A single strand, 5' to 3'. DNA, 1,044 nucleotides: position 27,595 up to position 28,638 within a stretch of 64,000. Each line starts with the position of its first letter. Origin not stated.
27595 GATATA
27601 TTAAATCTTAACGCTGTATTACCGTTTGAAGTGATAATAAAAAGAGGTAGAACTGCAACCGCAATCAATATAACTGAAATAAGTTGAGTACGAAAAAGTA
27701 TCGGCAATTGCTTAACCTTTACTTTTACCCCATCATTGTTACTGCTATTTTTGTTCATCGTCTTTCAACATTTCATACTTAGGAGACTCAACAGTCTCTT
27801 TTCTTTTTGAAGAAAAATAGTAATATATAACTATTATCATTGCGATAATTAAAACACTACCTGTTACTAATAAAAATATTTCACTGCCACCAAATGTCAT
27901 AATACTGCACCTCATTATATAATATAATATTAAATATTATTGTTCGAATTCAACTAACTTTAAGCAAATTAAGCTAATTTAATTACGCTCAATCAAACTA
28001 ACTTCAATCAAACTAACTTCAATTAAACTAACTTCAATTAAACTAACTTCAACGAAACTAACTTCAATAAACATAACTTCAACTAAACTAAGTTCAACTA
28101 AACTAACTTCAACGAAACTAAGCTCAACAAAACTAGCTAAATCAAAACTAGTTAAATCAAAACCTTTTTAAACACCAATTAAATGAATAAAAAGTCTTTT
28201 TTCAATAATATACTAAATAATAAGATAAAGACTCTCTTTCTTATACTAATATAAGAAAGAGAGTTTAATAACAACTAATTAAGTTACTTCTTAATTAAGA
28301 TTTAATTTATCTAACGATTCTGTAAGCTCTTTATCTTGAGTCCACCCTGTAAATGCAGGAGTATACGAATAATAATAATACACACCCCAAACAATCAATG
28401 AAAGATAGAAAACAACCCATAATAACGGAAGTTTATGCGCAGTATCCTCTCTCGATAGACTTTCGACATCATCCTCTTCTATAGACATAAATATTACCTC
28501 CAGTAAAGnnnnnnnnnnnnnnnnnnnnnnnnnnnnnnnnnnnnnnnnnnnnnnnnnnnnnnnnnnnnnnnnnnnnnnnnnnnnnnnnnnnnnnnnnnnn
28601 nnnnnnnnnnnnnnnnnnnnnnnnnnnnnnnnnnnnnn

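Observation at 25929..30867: Non-canonical cbb3 oxidase cluster: CcoO fused to an extra cytochrome c domain, a standalone CcoP N-terminal module, and two unannotated CcoS/CcoQ-like micro-ORFs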

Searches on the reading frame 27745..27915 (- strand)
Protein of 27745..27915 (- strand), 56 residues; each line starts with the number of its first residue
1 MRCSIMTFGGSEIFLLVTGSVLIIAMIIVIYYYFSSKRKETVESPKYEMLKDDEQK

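Call 3: search_protein_families(library=pfam, proteins=[window:27745-27915:-], max_evalue=1)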
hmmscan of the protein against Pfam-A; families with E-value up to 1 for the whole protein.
window:27745-27915:- (56 aa): 5 families
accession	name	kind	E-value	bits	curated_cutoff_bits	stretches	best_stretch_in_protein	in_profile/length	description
PF05545.16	FixQ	-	0.00067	20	29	1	21-53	17-49/49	Cbb3-type cytochrome oxidase component FixQ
PF05568.16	ASFV_J13L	-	0.0066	16.7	23.6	1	12-41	30-59/189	African swine fever virus J13L protein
PF07584.16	BatA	-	0.024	15.5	25.9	1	21-55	12-46/77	Aerotolerance regulator N-terminal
PF06024.17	Orf78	-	0.038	14.7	29.4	1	13-42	64-93/101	Orf78 (ac78)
PF25630.1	Phycodna_minor_capsid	-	0.068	13.9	27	1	18-44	7-32/96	Phycodnaviridae minor capsid protein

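Call 4: search_protein_families(library=ncbifam, proteins=[window:27745-27915:-], max_evalue=1)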
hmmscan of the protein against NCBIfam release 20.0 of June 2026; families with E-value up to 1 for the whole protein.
window:27745-27915:- (56 aa): 2 families
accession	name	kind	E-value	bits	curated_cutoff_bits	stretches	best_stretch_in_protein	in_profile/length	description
NF041554.1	SA1362_fam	subfamily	0.00095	19.3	42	1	20-48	34-62/70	SA1362 family protein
NF042931.1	SAG1386_EF1546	equivalog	0.13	12.4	80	1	16-44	34-62/158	SAG1386/EF1546 family surface-associated protein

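Call 40: search_protein_families(library=pfam, alignment_id=A4, max_evalue=0.1)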
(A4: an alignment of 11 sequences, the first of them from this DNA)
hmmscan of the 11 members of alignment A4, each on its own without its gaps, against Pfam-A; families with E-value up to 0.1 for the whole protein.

A. member 1, seq(51 aa): 5 families
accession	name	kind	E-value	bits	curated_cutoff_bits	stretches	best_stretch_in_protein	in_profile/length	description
PF05545.16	FixQ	-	0.00052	20.3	29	1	16-48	17-49/49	Cbb3-type cytochrome oxidase component FixQ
PF05568.16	ASFV_J13L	-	0.0071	16.6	23.6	1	10-36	33-59/189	African swine fever virus J13L protein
PF07584.16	BatA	-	0.018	15.9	25.9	1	16-50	12-46/77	Aerotolerance regulator N-terminal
PF06024.17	Orf78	-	0.028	15.1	29.4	1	8-37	64-93/101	Orf78 (ac78)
PF25630.1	Phycodna_minor_capsid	-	0.054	14.2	27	1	13-39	7-32/96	Phycodnaviridae minor capsid protein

B. families by the number of members that match (of 11 scanned): 23 families
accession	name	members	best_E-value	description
PF05545.16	FixQ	11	1.1e-08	Cbb3-type cytochrome oxidase component FixQ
PF19762.4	DUF6249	5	0.0084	Domain of unknown function (DUF6249)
PF15330.11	SIT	4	0.0044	SHP2-interacting transmembrane adaptor protein, SIT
PF25184.1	YxzE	4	0.033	YxzE-like putative bacteriocin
PF07584.16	BatA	3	0.018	Aerotolerance regulator N-terminal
PF13800.11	Sigma_reg_N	3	0.04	Sigma factor regulator N-terminal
PF20087.4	DUF6479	2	0.01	Family of unknown function (DUF6479)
PF14155.11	DUF4307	2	0.04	Domain of unknown function (DUF4307)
PF14126.11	DUF4293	1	0.0011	Domain of unknown function (DUF4293)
PF05568.16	ASFV_J13L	1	0.0071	African swine fever virus J13L protein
PF06103.16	DUF948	1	0.023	Bacterial protein of unknown function (DUF948)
PF06024.17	Orf78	1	0.028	Orf78 (ac78)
PF15807.10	MAP17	1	0.032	Membrane-associated protein 117 kDa, PDZK1-interacting protein 1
PF03597.20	FixS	1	0.038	Cytochrome oxidase maturation protein cbb3-type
PF16935.10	Hol_Tox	1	0.043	Putative Holin-like Toxin (Hol-Tox)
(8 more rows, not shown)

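Call 41: search_protein_families(library=ncbifam, alignment_id=A4, max_evalue=0.1)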
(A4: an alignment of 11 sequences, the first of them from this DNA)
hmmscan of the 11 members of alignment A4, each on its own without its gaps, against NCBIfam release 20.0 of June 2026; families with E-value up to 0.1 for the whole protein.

A. member 1, seq(51 aa): 2 families
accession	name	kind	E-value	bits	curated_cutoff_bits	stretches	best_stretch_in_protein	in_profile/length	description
NF041554.1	SA1362_fam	subfamily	0.00074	19.6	42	1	15-43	34-62/70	SA1362 family protein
NF042931.1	SAG1386_EF1546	equivalog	0.096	12.8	80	1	11-40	34-63/158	SAG1386/EF1546 family surface-associated protein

B. families by the number of members that match (of 11 scanned): 20 families
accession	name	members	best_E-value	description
NF041554.1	SA1362_fam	4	0.00067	SA1362 family protein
TIGR01218.1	Gpos_tandem_5TM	3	0.026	tandem five-TM protein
NF045846.1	MSC0882_dom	2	0.0013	MSC_0882 family membrane protein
NF045529.2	Heimdall-CTERM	2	0.0018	Heimdall-CTERM domain-containing surface protein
NF042931.1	SAG1386_EF1546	2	0.09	SAG1386/EF1546 family surface-associated protein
NF045939.1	MHJ_0274_fam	1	0.0081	MHJ_0274 family protein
TIGR04561.1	membra_charge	1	0.0087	TIGR04561 family membrane protein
NF045534.1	small_EYxxD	1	0.021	EYxxD motif small membrane protein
TIGR00077.1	lspA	1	0.025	signal peptidase II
NF047986.1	C_WD1278_WD0630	1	0.026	TomO hydrophobic C-terminal domain-containing protein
NF052597.1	FILTED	1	0.036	FILTED domain-containing surface protein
NF053525.1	thylo_ssr2422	1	0.05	ssr2422 family thylakoid membrane protein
TIGR01167.1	LPXTG_anchor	1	0.054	LPXTG cell wall anchor domain-containing protein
TIGR01695.1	murJ_mviN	1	0.055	murein biosynthesis integral membrane protein MurJ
NF033507.3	Loki-CTERM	1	0.056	Loki-CTERM sorting domain-containing protein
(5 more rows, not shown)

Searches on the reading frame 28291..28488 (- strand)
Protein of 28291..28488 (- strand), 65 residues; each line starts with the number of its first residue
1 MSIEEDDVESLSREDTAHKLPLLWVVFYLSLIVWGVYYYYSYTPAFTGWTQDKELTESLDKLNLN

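Call 3: search_protein_families(library=pfam, proteins=[window:28291-28488:-], max_evalue=1)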
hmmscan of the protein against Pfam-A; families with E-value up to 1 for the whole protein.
window:28291-28488:- (65 aa): 1 family
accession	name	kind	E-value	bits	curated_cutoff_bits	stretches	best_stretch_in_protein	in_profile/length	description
PF14715.11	FixP_N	-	0.16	12.2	24.9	1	18-42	17-41/48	N-terminal domain of cytochrome oxidase-cbb3, FixP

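Call 4: search_protein_families(library=ncbifam, proteins=[window:28291-28488:-], max_evalue=1)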
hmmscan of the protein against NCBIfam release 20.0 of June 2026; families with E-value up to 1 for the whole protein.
window:28291-28488:- (65 aa): 2 families
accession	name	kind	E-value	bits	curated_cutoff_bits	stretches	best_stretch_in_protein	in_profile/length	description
TIGR00782.1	ccoP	equivalog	0.017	14.5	179.95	1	16-46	22-51/285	cytochrome-c oxidase, cbb3-type subunit III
NF041503.1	WZX_like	subfamily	0.032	13.3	300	1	10-49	118-155/429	O-unit flippase-like protein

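Call 30: search_solved_structures(query=A2, max_evalue=1, show_alignments=3)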
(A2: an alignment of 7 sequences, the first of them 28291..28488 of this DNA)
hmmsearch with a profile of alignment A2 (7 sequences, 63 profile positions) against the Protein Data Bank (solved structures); distinct sequences matched with E-value up to 1: 12.
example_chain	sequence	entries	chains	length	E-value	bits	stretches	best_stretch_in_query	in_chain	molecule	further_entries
4wn4_A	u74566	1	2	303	2.6e-06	30.3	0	40-61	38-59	Pentatricopeptide repeat protein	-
4pjq_A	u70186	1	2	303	6e-06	29.2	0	40-61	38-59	Pentatricopeptide repeat protein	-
5orq_A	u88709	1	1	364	8.1e-05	25.6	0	40-61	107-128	cPPR-Telo1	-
5orm_A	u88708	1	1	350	0.00011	25.2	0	40-61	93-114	cPPR-Telo1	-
4pjr_A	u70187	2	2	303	0.0039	20.1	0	40-61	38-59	Pentatricopeptide repeat protein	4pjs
9g83_v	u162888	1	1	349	0.041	16.9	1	19-52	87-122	Cbb3-type cytochrome c oxidase subunit CcoP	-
8smr_G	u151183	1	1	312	0.064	16.3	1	19-50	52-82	Cbb3-type cytochrome c oxidase subunit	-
3mk7_C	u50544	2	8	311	0.16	15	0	18-58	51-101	Cytochrome c oxidase, cbb3-type, subunit P | Cbb3-type cytochrome c oxidase subunit CcoP1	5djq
9pxf_A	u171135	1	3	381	0.58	13.2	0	23-41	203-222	Ammonia monooxygenase subunit B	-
8snh_G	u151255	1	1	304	0.6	13.2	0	19-60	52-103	Cbb3-type cytochrome c oxidase subunit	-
9eri_G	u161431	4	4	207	0.69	13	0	16-58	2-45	Na(+)-translocating ferredoxin:NAD(+) oxidoreductase complex subunit G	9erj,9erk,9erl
8vfv_H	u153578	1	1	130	0.86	12.6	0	9-41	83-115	B16_d77.5 mouse Fab heavy chain Fv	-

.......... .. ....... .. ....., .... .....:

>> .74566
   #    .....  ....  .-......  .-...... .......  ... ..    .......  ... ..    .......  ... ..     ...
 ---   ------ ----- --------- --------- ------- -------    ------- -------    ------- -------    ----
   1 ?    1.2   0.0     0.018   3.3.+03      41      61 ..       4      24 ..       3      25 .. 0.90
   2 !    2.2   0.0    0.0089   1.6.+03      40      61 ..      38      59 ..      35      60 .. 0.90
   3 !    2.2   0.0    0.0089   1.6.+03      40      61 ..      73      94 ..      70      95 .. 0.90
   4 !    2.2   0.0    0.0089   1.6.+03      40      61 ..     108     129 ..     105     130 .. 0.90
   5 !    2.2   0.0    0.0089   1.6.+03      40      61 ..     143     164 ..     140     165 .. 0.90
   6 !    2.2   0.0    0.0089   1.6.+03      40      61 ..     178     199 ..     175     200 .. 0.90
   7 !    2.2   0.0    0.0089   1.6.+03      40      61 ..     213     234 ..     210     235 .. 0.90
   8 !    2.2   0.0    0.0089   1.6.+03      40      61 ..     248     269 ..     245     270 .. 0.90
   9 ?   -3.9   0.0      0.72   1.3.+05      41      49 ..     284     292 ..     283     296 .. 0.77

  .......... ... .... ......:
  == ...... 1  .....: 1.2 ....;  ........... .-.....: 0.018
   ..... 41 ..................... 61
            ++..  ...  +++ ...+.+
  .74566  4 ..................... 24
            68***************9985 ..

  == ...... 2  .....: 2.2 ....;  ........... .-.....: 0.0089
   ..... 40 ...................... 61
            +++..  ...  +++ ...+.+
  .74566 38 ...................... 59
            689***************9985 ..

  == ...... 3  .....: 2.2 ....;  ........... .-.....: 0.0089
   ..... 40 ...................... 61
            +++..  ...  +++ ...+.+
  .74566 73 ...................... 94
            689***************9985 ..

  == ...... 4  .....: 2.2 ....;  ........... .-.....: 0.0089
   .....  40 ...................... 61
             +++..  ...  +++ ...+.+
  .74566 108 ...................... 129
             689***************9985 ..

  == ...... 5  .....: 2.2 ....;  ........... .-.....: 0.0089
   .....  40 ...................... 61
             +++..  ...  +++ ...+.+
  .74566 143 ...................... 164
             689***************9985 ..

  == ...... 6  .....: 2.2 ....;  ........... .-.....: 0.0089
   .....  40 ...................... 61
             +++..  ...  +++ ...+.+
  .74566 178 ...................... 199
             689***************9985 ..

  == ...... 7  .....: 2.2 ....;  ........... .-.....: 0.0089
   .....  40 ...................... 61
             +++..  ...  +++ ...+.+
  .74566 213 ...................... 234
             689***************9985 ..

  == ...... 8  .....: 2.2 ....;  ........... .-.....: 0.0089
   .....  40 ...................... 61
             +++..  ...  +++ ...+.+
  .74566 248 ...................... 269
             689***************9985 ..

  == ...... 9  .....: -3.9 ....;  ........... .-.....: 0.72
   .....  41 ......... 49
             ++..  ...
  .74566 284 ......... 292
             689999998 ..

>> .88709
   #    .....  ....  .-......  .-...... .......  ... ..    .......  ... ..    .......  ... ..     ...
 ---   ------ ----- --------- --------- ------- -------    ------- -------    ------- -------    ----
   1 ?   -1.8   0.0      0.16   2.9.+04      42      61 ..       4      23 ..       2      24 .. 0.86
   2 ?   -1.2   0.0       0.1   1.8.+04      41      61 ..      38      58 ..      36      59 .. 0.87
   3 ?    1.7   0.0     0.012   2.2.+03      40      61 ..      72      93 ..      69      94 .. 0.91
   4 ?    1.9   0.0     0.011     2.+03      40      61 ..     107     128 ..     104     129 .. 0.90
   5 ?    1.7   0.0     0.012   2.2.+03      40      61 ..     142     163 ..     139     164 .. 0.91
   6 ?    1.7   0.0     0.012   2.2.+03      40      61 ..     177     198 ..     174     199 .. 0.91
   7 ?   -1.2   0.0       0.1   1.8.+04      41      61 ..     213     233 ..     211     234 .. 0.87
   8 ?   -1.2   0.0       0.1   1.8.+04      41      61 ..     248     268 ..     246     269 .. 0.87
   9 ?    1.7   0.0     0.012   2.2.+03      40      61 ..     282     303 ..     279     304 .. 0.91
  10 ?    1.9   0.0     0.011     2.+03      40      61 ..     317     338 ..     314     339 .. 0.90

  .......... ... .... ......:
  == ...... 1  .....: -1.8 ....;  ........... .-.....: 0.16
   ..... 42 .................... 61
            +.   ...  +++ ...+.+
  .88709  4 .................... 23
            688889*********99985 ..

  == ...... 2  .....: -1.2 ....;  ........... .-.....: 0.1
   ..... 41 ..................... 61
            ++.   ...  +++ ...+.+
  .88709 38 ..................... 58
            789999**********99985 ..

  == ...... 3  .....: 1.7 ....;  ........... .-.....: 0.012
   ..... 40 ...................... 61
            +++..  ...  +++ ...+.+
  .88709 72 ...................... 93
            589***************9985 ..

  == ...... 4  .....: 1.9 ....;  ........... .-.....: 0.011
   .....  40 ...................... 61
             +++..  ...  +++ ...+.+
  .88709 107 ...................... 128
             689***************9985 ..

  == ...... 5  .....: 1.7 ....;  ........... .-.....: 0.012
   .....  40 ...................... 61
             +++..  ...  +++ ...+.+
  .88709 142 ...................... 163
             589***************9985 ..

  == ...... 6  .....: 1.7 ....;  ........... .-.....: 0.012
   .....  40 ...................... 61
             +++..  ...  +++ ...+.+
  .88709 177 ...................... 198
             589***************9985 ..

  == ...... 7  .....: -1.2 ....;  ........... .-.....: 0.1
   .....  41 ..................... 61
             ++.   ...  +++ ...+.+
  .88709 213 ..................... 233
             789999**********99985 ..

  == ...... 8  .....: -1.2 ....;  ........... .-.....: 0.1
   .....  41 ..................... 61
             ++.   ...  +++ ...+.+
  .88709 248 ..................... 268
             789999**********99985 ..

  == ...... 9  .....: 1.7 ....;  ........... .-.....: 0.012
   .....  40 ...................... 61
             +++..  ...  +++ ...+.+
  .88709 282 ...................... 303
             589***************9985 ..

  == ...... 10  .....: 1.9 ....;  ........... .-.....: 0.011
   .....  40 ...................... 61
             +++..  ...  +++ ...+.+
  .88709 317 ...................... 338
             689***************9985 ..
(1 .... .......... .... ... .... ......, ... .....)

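Call 31: search_protein_families(library=pfam, alignment_id=A2, max_evalue=0.1)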
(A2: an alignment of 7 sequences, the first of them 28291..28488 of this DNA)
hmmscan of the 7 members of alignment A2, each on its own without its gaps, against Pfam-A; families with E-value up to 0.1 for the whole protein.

A. member 1, window:28291-28488:- (65 aa): 0 families

B. families by the number of members that match (of 7 scanned): 5 families
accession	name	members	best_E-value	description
PF14715.11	FixP_N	6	9.1e-08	N-terminal domain of cytochrome oxidase-cbb3, FixP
PF13127.11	DUF3955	1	0.0014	Protein of unknown function (DUF3955)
PF06682.17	SARAF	1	0.085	SOCE-associated regulatory factor of calcium homoeostasis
PF06781.17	CrgA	1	0.091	Cell division protein CrgA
PF17637.8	DUF5516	1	0.098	Family of unknown function (DUF5516)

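Call 36: search_protein_representatives(protein=window:28291-28488:-)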
Query: 65 residues. Proteins with E-value up to 0.001 (for the whole library): 34; up to 1e-10: 3; up to 1e-30: 0. The best 34 are listed.
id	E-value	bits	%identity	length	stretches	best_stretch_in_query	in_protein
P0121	6.8e-15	70.8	57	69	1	4-52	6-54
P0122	1.3e-11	60.4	47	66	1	3-59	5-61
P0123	1.8e-11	60.0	47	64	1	4-61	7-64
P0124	5.8e-10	55.2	41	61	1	2-59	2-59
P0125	2.5e-09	53.2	55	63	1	4-43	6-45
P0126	5.5e-09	52.2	42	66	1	14-61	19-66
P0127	1.2e-08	51.1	39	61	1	4-59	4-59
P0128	3.0e-08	49.8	40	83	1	4-61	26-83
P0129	8.6e-08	48.4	43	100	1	6-56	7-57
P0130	2.6e-07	46.9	34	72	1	3-60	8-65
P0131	3.0e-07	46.7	42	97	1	5-56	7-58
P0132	3.1e-07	46.6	45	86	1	6-52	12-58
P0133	3.5e-07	46.4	44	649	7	45-63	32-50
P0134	3.7e-07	46.4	43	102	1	6-59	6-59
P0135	7.8e-07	45.4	37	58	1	9-59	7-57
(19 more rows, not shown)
